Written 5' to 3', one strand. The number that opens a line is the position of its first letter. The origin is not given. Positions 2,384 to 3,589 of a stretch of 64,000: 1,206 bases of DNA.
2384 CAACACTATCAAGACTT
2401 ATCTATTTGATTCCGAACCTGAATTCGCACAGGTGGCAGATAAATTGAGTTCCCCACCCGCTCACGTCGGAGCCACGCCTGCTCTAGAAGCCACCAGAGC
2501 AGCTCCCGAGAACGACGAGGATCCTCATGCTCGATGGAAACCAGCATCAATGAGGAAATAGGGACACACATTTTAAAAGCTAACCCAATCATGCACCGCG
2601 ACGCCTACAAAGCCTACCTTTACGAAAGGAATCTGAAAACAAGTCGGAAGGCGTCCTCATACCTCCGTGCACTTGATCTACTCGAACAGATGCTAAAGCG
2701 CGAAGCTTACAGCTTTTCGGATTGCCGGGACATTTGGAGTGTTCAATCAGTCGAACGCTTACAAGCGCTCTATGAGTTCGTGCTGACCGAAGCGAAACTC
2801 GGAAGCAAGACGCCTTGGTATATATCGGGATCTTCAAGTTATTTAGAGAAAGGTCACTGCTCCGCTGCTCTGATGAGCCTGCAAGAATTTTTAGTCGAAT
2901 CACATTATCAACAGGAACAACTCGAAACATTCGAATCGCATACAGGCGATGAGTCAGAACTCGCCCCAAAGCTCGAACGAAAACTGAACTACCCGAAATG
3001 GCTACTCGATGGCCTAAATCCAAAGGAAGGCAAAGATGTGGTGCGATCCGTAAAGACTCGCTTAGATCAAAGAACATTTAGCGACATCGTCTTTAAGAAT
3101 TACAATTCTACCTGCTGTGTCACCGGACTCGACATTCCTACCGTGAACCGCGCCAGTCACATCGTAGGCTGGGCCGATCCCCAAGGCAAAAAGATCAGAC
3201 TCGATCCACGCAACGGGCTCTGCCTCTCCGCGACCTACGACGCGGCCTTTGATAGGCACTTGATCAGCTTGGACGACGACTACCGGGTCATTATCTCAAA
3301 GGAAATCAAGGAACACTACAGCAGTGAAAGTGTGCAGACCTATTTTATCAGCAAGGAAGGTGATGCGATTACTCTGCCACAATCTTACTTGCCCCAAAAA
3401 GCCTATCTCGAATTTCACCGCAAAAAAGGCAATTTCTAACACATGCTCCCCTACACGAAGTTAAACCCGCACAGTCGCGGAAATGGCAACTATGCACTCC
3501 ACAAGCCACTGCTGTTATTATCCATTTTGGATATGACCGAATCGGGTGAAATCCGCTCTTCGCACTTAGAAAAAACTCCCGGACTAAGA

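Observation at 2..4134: Island of nuclease/helicase genes: helicase-DUF3427, DUF2726, HNH endonuclease and a decayed HNH paralog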

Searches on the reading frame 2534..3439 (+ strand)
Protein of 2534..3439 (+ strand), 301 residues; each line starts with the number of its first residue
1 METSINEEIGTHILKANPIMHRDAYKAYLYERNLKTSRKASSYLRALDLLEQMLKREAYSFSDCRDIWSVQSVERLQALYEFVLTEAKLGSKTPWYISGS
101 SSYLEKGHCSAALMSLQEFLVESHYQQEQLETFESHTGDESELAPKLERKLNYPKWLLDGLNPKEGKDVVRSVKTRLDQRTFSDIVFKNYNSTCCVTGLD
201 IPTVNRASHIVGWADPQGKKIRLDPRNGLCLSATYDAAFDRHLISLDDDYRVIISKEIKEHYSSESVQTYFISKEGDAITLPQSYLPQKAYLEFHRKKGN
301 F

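Call 3: search_protein_families(library=pfam, proteins=[window:2534-3439:+], max_evalue=0.01)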
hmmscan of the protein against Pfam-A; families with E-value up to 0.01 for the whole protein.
window:2534-3439:+ (301 aa): 1 family
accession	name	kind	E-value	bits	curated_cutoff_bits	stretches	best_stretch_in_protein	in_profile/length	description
PF13391.12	HNH_2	-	2.7e-11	43.6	21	1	194-247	1-66/66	HNH endonuclease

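Call 4: search_protein_families(library=padloc, proteins=[window:2534-3439:+], max_evalue=0.01)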
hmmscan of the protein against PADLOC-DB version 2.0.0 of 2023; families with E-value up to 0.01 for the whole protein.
window:2534-3439:+ (301 aa): 3 families
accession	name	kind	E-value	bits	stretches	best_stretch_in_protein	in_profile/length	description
PDLC04132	HNH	-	9.4e-41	137.8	1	160-298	135-270/286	-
PDLC03546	HNH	-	3.4e-23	80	1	173-298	153-275/282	Type II restriction enzyme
PDLC03529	REase_II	-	2.3e-07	28.3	1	194-297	285-378/389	Type II restriction enzyme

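Call 6: search_protein_families(library=ncbifam, proteins=[window:2534-3439:+], max_evalue=0.01)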
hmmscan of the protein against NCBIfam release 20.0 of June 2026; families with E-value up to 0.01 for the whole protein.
window:2534-3439:+ (301 aa): 1 family
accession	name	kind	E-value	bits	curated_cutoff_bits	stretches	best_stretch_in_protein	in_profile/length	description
NF045808.1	PT-DNA_restrict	exception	5.6e-15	55.2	180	1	95-297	80-280/284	phosphorothioated DNA-binding restriction endonuclease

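Call 7: find_encoding_contigs(protein=window:2534-3439:+, flank=10000, max_places=6)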
Protein window:2534-3439:+ (301 aa): no gene with exactly this product is on record in the collection.

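Call 8: search_solved_structures(query=window:2534-3439:+, max_evalue=1, show_alignments=2)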
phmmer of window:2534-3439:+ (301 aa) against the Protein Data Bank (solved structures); distinct sequences matched with E-value up to 1: 3.
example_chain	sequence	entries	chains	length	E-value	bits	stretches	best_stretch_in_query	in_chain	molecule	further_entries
6yex_A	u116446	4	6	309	3.4e-07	33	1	173-259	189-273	HNH endonuclease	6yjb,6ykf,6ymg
6ezt_A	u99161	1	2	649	0.18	14.3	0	9-58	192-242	Beta-N-acetylglucosaminidase Nag2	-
6ezr_A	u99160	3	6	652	0.18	14.2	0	9-58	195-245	Beta-N-acetylglucosaminidase Nag2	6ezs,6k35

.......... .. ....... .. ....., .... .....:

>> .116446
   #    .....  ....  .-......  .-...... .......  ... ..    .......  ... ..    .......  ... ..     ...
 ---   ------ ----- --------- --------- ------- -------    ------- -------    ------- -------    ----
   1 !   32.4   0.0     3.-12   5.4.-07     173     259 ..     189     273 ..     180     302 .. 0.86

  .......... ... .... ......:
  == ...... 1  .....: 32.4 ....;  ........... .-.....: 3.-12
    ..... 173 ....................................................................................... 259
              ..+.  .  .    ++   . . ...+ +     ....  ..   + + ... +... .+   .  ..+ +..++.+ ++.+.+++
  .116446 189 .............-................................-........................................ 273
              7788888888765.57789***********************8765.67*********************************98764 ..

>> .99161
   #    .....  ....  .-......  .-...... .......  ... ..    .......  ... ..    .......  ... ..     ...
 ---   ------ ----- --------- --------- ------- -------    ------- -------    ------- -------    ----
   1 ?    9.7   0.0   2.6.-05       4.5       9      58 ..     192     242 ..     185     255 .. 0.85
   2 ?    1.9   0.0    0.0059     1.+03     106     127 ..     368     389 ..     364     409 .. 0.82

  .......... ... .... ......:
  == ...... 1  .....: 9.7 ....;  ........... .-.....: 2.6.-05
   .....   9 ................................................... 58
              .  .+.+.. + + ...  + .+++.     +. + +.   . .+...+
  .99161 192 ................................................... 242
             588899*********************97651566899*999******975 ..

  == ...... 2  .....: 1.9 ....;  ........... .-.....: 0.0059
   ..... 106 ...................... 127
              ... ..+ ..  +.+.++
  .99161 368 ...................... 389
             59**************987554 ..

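Call 18: find_homologous_proteins(query=window:2534-3439:+, max_evalue=0.001)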
Query window:2534-3439:+ (301 aa): 2084 proteins with E <= 0.001 among 2706 candidates; the best 120 are listed.
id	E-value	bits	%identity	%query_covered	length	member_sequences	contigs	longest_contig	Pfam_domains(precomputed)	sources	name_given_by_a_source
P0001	4.0e-187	638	100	94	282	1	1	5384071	PF13391.13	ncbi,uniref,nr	ncbi:HNH endonuclease [Coraliomargarita algicola]|uniref:HNH endonuclease n=1 Tax=Coraliomargarita a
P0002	5.3e-169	579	89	94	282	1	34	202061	PF13391.13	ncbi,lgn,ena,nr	ncbi:MAG TPA: hypothetical protein DEA90_07820 [Opitutae bacterium]|nr:hypothetical protein [Punicei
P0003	3.4e-162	557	86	94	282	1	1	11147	PF13391.13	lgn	-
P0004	2.6e-158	544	85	94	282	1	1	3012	PF13391.13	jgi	jgi:putative restriction endonuclease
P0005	1.7e-150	518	90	83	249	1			PF13391.13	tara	tara:strand:- start:3714 stop:4463 length:750 start_codon:yes stop_codon:yes gene_type:complete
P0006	1.1e-143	496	76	94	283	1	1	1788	PF13391.13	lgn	-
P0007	1.2e-131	456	71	94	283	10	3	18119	PF13391.13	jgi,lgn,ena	-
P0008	8.8e-113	394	64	93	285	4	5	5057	PF13391.13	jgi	jgi:putative restriction endonuclease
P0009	1.3e-110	387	60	94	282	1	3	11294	PF13391.13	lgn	-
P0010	6.5e-110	385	63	93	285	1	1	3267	PF13391.13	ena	-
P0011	5.3e-107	375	61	93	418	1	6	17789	PF13391.13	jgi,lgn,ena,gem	-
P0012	1.3e-106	374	59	94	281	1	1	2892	PF13391.13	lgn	-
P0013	1.4e-106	374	59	100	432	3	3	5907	PF13391.13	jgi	jgi:putative restriction endonuclease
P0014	1.6e-106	374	59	94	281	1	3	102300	PF13391.13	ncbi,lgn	-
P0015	4.3e-106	372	59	99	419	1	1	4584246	PF13391.13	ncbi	ncbi:HNH endonuclease [Coraliomargarita sp. W4R53]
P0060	4.5e-96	340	55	94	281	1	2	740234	PF13391.13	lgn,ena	-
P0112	3.7e-92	327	51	94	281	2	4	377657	PF13391.13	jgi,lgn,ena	-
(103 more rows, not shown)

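Call 19: find_encoding_contigs(protein=P0001, flank=10000, max_places=3)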
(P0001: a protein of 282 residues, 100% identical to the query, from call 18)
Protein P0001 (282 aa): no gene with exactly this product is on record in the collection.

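Call 20: find_encoding_contigs(protein=P0002, flank=8000, max_places=4)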
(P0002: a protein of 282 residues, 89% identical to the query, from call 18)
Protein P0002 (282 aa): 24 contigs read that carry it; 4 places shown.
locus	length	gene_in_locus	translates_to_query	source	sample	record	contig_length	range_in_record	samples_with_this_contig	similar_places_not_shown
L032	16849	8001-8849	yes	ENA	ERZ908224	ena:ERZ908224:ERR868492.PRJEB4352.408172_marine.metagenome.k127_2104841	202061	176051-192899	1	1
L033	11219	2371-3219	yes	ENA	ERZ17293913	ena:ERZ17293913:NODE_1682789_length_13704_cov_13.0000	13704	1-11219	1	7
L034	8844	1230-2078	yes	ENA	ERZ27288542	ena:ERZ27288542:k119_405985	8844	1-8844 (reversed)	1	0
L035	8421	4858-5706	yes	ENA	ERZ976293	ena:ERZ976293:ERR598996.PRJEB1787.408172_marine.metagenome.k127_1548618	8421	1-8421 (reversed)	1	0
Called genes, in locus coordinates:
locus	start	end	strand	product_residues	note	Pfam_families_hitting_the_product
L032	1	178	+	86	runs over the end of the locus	PF03050:DDE_Tnp_IS66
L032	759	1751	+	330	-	PF01223:Endonuclease_NS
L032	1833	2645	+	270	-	-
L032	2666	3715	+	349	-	-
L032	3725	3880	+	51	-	-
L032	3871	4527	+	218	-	-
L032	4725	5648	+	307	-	PF02018:CBM_4_9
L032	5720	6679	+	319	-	PF13936:HTH_38, PF00665:rve (weak)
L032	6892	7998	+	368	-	PF00145:DNA_methylase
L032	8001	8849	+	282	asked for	PF13391:HNH_2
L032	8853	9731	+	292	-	PF13391:HNH_2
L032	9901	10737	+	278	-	PF04471:Mrr_cat, PF10356:RRG7 (faint), PF22722:NA-iREase1 (weak), PF01396:Zn_ribbon_Top1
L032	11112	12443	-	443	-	PF00160:Pro_isomerase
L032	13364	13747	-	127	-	PF01243:PNPOx_N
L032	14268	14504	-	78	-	-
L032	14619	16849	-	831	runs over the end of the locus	PF01751:Toprim, PF01131:Topoisom_bac, PF13342:Toprim_Crpt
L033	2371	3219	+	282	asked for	PF13391:HNH_2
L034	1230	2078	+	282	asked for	PF13391:HNH_2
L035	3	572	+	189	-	?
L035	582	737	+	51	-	-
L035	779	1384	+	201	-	-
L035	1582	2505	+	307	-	PF02018:CBM_4_9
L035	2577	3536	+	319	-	PF13936:HTH_38, PF00665:rve (weak)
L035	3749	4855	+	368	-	PF00145:DNA_methylase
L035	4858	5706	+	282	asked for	PF13391:HNH_2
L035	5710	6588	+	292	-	PF13391:HNH_2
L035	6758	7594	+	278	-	PF04471:Mrr_cat, PF10356:RRG7 (faint), PF22722:NA-iREase1 (weak), PF01396:Zn_ribbon_Top1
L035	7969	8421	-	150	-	?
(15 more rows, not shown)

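Call 21: find_encoding_contigs(protein=P0060, flank=6000, max_places=2)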
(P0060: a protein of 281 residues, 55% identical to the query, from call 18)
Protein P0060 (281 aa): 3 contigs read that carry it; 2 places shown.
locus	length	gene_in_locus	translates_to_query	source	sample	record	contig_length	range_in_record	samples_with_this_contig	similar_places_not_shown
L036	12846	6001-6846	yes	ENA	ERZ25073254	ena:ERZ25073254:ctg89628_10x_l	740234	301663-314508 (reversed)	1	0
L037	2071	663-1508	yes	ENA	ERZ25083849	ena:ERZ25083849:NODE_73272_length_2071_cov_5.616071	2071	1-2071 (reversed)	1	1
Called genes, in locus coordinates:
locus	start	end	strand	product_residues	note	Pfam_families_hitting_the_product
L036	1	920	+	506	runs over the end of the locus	-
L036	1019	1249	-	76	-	-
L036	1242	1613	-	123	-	-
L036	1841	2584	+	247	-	PF00691:OmpA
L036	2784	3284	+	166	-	-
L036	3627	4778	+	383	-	PF13776:DUF4172, PF02661:Fic, PF22168:DIP2311-like_C (weak)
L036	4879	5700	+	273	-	PF13387:Lnb_N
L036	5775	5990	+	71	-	-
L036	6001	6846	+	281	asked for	PF13391:HNH_2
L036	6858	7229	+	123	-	-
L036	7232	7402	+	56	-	-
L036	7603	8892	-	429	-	-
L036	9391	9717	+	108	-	-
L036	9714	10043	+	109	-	-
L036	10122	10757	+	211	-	PF00929:RNase_T, PF16473:Rv2179c-like (weak)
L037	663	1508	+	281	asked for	PF13391:HNH_2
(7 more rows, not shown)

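Call 22: find_encoding_contigs(protein=P0112, flank=6000, max_places=2)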
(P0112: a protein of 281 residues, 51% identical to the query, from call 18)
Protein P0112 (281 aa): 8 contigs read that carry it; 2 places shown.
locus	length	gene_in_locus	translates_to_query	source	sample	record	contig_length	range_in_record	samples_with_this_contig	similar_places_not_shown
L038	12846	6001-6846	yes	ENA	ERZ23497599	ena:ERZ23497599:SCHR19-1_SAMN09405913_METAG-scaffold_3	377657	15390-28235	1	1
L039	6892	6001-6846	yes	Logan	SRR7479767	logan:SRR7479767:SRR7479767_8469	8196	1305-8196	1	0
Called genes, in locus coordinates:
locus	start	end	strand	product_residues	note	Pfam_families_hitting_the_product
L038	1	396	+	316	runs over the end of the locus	PF00226:DnaJ, PF01556:DnaJ_C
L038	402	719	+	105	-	PF13591:MerR_2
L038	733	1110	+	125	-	PF04134:DCC1-like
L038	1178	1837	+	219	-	PF13640:2OG-FeII_Oxy_3, PF13661:2OG-FeII_Oxy_4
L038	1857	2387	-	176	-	PF01936:NYN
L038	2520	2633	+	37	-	-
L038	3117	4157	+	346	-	PF00145:DNA_methylase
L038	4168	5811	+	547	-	PF02518:HATPase_c (weak), PF13589:HATPase_c_3, PF09509:Hypoth_Ymh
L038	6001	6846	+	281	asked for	PF13391:HNH_2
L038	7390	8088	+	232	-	PF00912:Transgly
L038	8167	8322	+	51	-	-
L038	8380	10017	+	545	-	PF00672:HAMP, PF00211:Guanylate_cyc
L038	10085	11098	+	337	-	-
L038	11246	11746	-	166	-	PF06414:Zeta_toxin (weak)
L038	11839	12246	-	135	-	PF11903:ParD_like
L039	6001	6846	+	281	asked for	PF13391:HNH_2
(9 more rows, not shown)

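Call 24: search_protein_families(library=ncbifam, proteins=[L032:8853-9731:+, L032:8001-8849:+, L032:6892-7998:+], max_evalue=0.01)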
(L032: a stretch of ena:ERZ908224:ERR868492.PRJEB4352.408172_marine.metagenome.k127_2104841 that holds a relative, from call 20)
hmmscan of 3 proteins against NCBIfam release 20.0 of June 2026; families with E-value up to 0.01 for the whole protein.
L032:8853-9731:+ (292 aa): 1 family
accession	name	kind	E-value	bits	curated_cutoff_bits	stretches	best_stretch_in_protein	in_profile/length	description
NF045808.1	PT-DNA_restrict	exception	5.8e-28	97.8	180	1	15-289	17-283/284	phosphorothioated DNA-binding restriction endonuclease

L032:8001-8849:+ (282 aa): 1 family
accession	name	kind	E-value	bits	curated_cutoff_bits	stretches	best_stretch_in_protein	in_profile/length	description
NF045808.1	PT-DNA_restrict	exception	5.6e-14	51.9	180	1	86-278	91-280/284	phosphorothioated DNA-binding restriction endonuclease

L032:6892-7998:+ (368 aa): 2 families
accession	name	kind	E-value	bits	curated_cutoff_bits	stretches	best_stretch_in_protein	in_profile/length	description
TIGR00675.1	dcm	superfamily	1.9e-48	165.8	100.65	1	9-364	1-329/329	DNA (cytosine-5-)-methyltransferase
NF007772.0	PRK10458.1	subfamily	3.1e-09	35.9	710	1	9-193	91-289/472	DNA cytosine methylase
